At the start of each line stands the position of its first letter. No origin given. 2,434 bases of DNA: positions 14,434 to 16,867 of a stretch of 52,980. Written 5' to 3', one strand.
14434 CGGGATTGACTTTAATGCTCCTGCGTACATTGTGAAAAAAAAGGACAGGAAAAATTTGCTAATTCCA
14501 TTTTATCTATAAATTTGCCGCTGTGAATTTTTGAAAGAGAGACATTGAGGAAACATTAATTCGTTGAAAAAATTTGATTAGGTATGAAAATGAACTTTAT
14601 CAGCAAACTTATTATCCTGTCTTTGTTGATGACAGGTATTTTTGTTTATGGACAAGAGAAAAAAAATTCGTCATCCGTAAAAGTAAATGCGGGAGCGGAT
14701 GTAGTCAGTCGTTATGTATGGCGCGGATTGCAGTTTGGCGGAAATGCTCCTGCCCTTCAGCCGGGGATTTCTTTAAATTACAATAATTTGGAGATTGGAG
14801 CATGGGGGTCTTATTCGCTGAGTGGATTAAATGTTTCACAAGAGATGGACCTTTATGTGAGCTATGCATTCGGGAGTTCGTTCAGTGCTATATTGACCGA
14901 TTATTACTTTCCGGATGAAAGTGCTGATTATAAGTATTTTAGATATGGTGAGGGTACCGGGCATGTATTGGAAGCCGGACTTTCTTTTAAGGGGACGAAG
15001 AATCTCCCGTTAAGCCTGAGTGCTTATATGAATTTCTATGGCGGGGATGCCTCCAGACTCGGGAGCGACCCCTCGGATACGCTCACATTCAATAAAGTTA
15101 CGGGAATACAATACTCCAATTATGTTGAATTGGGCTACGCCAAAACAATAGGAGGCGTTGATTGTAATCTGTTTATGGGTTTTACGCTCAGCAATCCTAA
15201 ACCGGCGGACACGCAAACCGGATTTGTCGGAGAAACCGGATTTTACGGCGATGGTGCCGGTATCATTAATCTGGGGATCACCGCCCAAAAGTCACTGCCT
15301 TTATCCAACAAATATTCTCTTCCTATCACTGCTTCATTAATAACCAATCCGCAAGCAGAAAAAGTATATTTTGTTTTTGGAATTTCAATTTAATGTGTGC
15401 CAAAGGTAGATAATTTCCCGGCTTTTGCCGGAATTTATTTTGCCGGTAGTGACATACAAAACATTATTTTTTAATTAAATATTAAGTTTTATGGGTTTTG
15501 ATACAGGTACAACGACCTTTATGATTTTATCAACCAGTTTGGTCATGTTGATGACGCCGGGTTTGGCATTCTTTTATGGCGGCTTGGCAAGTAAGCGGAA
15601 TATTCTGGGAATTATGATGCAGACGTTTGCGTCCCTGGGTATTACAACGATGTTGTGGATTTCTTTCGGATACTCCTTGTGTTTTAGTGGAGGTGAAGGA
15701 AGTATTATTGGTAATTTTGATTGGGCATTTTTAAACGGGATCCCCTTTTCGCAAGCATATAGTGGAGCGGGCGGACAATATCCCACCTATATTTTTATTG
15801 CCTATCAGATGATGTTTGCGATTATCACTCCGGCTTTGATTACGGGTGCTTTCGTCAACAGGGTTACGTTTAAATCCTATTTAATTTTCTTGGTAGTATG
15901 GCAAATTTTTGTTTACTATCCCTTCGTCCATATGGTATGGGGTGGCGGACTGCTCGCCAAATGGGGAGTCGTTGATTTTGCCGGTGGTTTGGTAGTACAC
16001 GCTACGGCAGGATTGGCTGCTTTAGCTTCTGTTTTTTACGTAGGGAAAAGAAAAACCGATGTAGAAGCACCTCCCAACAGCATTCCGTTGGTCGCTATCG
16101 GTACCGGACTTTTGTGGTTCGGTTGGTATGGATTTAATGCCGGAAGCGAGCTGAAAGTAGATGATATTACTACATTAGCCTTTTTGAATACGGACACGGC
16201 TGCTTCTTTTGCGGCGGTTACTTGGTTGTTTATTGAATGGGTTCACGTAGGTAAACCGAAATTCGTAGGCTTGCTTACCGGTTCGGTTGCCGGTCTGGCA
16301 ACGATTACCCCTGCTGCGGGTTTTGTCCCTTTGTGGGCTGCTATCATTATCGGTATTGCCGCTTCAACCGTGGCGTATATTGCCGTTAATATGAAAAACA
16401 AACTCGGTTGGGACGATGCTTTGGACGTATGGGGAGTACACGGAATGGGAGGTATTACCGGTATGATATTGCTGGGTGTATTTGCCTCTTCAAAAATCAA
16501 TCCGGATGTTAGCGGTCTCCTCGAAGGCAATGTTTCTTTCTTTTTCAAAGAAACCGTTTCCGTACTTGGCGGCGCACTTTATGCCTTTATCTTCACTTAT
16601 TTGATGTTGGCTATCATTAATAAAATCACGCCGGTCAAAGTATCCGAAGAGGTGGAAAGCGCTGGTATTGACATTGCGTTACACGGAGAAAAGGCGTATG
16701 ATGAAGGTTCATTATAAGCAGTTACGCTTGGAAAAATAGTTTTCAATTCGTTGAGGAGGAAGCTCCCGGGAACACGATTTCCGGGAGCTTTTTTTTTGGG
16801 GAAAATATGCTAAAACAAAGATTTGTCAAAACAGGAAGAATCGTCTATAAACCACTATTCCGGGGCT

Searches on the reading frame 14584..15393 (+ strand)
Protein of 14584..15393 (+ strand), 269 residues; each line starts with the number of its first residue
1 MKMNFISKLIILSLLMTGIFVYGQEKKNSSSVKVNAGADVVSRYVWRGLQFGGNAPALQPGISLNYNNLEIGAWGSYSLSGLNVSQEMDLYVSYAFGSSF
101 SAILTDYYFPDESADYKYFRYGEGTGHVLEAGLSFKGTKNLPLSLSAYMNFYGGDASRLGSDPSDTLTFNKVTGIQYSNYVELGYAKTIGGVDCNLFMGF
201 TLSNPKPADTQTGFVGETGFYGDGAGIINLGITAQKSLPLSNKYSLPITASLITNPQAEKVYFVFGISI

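Call 88: search_protein_families(library=pfam, proteins=[window:14584-15393:+], max_evalue=0.00001)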
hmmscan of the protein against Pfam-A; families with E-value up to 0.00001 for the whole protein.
window:14584-15393:+ (269 aa): 1 family
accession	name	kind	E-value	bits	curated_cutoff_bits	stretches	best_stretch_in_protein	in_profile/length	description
PF09694.16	Gcw_chp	-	1.5e-09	38.6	24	1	27-138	3-121/230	Bacterial protein of unknown function (Gcw_chp)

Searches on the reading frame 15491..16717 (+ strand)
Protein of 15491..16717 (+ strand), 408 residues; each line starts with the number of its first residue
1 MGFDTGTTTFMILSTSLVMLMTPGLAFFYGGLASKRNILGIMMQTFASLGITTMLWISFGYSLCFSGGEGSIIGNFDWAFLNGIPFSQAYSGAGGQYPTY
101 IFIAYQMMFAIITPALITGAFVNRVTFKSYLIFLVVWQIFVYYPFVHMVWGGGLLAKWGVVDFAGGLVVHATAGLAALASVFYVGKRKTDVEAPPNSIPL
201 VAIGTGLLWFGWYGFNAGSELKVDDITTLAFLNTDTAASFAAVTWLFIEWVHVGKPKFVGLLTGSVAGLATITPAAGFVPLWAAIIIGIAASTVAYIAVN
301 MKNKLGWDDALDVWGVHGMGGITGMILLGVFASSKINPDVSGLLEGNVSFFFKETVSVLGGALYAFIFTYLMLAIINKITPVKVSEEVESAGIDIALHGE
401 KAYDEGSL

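Call 88: search_protein_families(library=pfam, proteins=[window:15491-16717:+], max_evalue=0.00001)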
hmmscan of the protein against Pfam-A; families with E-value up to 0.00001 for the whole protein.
window:15491-16717:+ (408 aa): 1 family
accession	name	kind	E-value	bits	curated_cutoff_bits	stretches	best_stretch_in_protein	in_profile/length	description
PF00909.26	Ammonium_transp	-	3.9e-110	368.8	23.2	1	10-403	2-399/399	Ammonium Transporter Family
